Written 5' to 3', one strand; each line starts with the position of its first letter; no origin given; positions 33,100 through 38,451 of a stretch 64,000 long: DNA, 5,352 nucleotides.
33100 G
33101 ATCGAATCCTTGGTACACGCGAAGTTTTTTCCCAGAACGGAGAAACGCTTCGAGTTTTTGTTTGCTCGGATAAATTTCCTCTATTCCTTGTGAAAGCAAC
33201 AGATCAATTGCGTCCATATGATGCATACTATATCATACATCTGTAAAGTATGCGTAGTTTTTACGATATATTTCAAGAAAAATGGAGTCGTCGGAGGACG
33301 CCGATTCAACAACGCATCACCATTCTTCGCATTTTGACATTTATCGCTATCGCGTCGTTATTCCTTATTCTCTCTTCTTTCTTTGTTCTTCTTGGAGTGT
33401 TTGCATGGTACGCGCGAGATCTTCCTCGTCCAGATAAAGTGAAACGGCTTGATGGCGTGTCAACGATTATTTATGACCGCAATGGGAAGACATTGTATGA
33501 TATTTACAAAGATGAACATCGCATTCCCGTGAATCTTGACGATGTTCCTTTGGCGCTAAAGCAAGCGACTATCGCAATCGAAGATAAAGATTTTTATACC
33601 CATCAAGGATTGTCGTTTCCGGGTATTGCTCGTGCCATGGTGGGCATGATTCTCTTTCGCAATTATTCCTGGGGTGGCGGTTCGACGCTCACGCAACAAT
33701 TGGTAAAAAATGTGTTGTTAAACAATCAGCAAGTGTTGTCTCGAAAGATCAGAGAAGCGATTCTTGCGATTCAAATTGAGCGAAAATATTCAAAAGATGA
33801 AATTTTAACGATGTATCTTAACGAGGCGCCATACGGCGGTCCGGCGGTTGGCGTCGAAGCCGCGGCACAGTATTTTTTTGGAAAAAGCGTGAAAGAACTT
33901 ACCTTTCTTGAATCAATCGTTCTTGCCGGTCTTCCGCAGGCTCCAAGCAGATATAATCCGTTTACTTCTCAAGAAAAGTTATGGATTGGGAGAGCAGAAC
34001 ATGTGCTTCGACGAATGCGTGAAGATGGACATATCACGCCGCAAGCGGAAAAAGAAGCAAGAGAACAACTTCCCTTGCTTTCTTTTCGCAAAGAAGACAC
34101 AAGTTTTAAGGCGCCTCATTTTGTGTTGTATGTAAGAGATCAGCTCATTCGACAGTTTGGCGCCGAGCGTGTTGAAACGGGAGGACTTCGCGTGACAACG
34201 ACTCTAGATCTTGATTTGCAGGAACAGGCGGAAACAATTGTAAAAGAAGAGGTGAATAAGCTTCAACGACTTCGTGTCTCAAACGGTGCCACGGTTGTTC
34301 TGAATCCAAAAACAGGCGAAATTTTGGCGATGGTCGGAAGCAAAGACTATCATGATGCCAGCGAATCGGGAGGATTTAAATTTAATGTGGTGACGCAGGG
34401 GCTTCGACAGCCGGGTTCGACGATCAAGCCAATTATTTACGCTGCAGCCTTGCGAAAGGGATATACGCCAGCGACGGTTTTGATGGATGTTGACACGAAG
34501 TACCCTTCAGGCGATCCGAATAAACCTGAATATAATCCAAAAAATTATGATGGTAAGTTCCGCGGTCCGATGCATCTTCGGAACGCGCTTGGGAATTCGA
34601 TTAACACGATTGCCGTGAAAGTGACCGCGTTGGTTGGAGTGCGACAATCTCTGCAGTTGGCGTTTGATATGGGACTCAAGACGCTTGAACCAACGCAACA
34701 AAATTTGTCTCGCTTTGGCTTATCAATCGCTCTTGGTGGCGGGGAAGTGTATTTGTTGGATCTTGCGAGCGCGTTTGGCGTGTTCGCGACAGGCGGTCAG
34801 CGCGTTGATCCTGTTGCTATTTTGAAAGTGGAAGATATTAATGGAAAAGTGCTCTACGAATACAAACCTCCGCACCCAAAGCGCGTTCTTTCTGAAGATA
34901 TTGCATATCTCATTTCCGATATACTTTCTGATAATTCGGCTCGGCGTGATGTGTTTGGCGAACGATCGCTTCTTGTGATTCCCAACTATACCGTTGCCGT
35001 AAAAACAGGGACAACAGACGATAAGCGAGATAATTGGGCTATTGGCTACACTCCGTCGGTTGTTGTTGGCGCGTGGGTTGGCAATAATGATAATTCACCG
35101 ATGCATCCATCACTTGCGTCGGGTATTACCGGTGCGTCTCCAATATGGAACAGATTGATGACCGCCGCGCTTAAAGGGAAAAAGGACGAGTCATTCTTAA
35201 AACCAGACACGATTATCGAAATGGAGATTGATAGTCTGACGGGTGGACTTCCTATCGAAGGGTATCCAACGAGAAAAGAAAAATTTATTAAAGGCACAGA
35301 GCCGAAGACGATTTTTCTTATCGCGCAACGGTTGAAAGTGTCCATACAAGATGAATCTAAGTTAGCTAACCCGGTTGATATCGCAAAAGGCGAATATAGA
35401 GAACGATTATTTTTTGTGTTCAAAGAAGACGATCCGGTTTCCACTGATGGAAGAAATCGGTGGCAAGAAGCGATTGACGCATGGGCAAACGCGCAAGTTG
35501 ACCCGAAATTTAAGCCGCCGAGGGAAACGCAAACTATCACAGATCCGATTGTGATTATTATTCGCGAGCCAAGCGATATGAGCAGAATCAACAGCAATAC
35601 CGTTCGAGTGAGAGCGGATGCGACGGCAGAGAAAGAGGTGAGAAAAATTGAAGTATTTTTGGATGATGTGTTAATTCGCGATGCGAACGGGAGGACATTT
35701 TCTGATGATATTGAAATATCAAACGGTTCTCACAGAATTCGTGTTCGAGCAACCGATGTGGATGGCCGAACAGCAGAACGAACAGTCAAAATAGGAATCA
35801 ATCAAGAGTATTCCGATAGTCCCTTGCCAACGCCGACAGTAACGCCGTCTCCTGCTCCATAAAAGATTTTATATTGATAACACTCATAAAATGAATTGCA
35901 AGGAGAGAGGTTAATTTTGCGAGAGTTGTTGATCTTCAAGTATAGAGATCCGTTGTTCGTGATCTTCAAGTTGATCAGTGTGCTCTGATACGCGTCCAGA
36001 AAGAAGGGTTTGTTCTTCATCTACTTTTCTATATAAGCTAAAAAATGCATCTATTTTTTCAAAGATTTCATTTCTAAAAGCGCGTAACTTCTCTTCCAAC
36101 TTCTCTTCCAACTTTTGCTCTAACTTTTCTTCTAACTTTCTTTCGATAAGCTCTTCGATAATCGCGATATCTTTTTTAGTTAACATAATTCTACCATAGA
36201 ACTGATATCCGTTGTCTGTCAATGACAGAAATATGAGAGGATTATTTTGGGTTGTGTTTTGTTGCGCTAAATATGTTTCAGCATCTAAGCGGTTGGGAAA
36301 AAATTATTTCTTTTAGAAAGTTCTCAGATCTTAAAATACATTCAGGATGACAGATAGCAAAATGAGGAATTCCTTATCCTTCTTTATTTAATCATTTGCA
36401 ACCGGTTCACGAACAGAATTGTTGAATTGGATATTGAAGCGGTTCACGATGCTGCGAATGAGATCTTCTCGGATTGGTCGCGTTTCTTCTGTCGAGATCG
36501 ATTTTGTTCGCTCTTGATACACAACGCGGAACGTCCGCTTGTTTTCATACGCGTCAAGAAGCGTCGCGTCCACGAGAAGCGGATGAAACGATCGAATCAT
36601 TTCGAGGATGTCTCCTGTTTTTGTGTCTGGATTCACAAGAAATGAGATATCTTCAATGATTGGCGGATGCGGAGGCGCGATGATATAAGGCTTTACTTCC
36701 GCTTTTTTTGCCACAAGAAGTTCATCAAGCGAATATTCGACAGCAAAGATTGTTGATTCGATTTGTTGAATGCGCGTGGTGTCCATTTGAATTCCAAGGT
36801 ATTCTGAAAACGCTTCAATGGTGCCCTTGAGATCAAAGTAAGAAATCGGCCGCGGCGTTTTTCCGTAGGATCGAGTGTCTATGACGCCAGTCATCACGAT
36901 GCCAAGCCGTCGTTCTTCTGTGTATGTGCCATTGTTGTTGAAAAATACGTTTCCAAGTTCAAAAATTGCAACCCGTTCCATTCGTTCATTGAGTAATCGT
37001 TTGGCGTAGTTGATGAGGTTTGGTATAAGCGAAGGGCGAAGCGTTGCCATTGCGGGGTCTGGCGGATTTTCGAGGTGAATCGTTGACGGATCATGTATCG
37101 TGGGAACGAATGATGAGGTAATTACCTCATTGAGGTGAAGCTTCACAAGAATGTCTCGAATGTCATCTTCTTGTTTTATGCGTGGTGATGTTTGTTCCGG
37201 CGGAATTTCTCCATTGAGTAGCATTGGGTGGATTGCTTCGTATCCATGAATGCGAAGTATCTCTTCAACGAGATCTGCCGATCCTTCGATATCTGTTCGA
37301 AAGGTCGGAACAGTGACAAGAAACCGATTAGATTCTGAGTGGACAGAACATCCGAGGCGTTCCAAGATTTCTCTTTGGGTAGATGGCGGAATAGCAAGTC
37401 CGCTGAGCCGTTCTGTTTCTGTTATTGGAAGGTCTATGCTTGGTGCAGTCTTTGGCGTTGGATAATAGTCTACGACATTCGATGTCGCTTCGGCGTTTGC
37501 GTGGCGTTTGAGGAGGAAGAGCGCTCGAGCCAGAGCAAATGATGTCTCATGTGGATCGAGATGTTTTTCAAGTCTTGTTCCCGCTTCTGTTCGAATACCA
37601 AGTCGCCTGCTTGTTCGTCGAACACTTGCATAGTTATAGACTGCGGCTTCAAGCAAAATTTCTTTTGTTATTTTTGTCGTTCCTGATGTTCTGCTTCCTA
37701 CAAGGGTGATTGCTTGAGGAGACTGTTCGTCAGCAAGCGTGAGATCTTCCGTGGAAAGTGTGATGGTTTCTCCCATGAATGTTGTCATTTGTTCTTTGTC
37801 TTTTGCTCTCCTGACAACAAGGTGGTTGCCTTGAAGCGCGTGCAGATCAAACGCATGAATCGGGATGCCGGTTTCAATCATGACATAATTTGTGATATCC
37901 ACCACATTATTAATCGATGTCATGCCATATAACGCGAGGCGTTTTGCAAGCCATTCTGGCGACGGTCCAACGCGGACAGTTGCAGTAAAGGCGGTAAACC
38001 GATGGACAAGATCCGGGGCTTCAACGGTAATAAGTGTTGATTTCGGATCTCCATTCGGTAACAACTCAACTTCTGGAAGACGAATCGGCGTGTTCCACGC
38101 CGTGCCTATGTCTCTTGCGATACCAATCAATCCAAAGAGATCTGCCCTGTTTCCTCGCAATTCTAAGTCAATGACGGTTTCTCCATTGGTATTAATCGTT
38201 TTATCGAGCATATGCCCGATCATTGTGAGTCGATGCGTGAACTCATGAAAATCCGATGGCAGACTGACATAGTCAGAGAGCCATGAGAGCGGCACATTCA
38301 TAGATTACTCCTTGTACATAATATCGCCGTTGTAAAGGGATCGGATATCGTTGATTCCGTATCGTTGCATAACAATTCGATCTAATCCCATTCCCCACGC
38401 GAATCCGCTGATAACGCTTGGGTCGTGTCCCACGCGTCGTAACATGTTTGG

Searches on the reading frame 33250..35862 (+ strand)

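Call 62: search_protein_families(library=pfam, proteins=[window:33250-35862:+], max_evalue=0.00001)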
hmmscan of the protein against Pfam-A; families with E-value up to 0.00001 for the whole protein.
window:33250-35862:+ (870 aa): 4 families
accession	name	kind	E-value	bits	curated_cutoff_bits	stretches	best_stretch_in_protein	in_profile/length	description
PF00912.28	Transgly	-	2.4e-58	196.9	27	1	79-256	2-177/178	Transglycosylase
PF00905.27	Transpeptidase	-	3.2e-29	102.5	22.1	1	346-613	1-278/299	Penicillin binding protein transpeptidase domain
PF17957.7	Big_7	-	9.1e-07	29.9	24.1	1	770-832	4-70/70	Bacterial Ig domain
PF09136.16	Glucodextran_B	-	1.9e-06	28.1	27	1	770-851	4-82/83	Glucodextranase, domain B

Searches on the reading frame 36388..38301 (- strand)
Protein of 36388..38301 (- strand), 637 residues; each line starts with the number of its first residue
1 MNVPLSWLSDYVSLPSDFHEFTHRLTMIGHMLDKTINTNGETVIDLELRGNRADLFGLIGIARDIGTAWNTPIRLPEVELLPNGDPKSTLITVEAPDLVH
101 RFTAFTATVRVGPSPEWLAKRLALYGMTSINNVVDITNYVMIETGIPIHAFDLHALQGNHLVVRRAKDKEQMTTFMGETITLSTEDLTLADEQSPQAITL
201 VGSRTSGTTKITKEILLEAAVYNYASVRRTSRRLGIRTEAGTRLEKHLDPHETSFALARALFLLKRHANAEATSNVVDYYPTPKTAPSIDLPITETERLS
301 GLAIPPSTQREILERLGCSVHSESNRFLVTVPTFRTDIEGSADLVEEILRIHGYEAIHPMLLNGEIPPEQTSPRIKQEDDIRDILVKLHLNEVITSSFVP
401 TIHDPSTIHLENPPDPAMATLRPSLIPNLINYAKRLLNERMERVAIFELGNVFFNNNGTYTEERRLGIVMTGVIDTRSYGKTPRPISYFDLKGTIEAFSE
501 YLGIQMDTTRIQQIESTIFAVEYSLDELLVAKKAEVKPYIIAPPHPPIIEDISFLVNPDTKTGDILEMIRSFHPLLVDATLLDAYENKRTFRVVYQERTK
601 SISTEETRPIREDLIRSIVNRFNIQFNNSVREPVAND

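Call 62: search_protein_families(library=pfam, proteins=[window:36388-38301:-], max_evalue=0.00001)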
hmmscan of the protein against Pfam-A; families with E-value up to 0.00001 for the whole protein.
window:36388-38301:- (637 aa): 4 families
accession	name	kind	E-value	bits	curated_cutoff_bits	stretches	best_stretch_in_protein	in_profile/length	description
PF03483.22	B3_4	-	1e-48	165.7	29.3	1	105-268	9-173/174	B3/4 domain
PF17759.6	tRNA_synthFbeta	-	1.7e-27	96.7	22.4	1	359-510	3-166/214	Phenylalanyl tRNA synthetase beta chain CLM domain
PF03484.21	B5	-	2.6e-20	72.8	28.6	1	289-354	1-67/67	tRNA synthetase B5 domain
PF03147.19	FDX-ACB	-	3.6e-08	34.2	31.1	1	544-625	2-92/94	Ferredoxin-fold anticodon binding domain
